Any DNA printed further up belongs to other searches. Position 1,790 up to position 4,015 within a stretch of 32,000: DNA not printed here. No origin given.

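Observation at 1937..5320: Tyrosine recombinase translationally coupled to a large serine recombinase, next to the 3' end of tRNA-Ser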

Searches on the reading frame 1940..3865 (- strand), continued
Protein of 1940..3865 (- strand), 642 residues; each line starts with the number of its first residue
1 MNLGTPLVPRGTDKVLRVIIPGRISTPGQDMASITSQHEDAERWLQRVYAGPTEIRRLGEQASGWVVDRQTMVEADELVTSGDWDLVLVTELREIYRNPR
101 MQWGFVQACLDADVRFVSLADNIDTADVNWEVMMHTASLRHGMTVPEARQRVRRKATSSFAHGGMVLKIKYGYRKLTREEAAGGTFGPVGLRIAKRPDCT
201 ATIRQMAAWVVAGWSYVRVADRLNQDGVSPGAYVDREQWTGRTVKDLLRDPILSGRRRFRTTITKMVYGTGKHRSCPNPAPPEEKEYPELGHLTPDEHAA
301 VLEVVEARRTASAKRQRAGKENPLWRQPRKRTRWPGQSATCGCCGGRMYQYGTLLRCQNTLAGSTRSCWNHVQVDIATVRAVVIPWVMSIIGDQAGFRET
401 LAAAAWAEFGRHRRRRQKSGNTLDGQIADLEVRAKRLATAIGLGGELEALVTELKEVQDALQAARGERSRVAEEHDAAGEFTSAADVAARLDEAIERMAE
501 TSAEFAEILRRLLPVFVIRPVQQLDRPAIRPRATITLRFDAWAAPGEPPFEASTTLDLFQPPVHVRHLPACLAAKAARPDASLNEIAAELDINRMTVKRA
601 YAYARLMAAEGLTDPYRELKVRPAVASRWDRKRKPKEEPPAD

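Call 85: search_protein_families(library=padloc, proteins=[L084:12383-16957:-], max_evalue=0.001)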
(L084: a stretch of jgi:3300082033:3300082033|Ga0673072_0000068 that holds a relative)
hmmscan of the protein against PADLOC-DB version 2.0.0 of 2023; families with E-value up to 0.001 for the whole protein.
L084:12383-16957:- (1525 aa): 2 families
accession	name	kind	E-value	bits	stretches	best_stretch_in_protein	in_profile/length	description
PDLC04702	PDC-M54A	-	5.9e-15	51.8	1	277-566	309-609/1621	-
PDLC04700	PDC-M54A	-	7.5e-08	27.8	1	278-581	310-637/1657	-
